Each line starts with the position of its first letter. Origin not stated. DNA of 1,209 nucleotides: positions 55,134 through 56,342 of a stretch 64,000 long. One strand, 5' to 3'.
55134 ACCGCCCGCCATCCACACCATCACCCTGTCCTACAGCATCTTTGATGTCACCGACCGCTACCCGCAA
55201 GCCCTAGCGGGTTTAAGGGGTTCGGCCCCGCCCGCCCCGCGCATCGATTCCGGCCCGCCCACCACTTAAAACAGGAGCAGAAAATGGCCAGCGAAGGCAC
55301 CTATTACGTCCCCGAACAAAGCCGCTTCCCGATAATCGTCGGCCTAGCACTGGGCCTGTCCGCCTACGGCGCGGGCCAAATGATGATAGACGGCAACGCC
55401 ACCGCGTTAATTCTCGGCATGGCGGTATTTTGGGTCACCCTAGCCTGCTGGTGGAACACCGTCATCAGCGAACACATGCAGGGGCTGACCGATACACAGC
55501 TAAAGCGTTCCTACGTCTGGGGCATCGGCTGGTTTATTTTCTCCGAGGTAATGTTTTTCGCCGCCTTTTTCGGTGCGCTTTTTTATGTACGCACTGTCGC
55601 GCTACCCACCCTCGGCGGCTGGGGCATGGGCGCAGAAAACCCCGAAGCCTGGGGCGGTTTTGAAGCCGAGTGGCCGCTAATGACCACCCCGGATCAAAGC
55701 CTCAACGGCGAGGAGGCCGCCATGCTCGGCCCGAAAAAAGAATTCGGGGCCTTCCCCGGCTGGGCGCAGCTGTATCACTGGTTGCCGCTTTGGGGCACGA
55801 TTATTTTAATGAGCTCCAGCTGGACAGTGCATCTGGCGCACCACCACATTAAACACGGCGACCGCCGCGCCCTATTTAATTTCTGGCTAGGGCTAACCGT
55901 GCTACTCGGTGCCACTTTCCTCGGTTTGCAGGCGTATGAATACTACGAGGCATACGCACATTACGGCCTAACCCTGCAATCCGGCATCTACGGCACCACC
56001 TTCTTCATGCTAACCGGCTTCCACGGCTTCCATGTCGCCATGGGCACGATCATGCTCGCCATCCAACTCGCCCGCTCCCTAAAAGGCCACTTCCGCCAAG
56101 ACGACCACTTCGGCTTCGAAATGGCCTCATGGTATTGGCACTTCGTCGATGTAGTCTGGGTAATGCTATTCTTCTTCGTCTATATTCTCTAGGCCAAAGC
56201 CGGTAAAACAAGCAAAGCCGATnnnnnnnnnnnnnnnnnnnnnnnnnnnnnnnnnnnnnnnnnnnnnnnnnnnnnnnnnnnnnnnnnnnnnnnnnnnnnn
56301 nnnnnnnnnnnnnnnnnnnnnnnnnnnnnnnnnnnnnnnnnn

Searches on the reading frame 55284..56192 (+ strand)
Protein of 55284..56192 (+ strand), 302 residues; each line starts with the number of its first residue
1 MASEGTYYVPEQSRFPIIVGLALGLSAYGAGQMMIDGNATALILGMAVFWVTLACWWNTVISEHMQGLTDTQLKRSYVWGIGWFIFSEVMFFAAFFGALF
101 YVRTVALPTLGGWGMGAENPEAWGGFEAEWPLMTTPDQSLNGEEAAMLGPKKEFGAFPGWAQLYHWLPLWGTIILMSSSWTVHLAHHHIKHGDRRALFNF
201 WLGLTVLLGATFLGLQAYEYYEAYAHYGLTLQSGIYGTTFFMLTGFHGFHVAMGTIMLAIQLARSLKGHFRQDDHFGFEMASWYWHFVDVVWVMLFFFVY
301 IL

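Call 50: find_encoding_contigs(protein=window:55284-56192:+, flank=6000, max_places=6)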
Protein window:55284-56192:+ (302 aa): 3 contigs read that carry it; 1 place shown.
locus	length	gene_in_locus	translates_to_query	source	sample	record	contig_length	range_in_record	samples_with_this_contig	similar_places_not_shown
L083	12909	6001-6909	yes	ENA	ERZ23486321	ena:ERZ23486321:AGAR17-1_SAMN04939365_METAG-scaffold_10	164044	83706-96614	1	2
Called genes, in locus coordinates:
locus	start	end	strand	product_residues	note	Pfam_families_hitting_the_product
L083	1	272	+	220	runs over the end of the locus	PF04264:YceI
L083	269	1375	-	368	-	PF01595:CNNM, PF00571:CBS (faint)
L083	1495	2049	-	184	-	PF00132:Hexapep (weak), PF25087:GMPPB_C (faint), PF25084:LbH_EIF2B (weak)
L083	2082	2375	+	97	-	PF09526:DUF2387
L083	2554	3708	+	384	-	PF02790:COX2_TM, PF00116:COX2, PF00034:Cytochrom_C, PF13442:Cytochrome_CBB3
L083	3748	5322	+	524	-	PF00115:COX1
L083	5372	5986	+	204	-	PF04442:CtaG_Cox11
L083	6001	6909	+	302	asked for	PF00510:COX3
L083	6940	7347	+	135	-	PF21818:DUF6884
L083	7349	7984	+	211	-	PF26468:GIY_YIG_3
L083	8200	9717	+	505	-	-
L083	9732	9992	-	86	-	PF11137:DUF2909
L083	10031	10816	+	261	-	PF02104:SURF1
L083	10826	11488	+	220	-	PF26971:TM-like_Thioredoxin-like_C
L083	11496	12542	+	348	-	PF02628:COX15-CtaA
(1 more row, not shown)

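Call 73: find_related_loci(query=window:55284-56189:+, collection=metagenome_contigs, flank=6000)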
Query window:55284-56189:+ (302 aa) in metagenome_contigs; peptide patterns used: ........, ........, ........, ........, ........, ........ (x = any residue, [..] = any of these).
171 stretches matched a pattern; 133 encode a relative of the query (tblastn E <= 1e-3); the best 80 are kept; 80 distinct loci.
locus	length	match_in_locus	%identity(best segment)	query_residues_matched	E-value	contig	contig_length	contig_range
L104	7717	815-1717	80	1-302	1e-162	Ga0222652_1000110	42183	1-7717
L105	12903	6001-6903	77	1-302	1e-157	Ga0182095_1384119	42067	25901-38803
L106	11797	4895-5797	77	1-302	1e-157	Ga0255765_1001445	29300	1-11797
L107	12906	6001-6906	67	1-302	1e-127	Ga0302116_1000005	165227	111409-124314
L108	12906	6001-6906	66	1-302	4e-127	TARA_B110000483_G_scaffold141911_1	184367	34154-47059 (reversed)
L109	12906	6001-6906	67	1-302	2e-126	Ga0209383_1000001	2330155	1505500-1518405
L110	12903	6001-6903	67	1-301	1e-119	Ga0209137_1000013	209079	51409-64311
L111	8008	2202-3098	60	1-302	1e-105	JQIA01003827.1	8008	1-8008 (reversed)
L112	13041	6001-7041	53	3-301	9e-105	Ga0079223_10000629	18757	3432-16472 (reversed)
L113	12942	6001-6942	54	6-302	2e-90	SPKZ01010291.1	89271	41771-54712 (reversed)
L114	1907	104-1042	53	7-302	3e-93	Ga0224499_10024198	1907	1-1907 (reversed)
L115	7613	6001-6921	50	1-302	2e-88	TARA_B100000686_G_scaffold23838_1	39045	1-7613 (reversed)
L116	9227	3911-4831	50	1-302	2e-88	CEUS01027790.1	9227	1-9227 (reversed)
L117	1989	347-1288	53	6-302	2e-92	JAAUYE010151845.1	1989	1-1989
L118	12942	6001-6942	53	6-302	2e-87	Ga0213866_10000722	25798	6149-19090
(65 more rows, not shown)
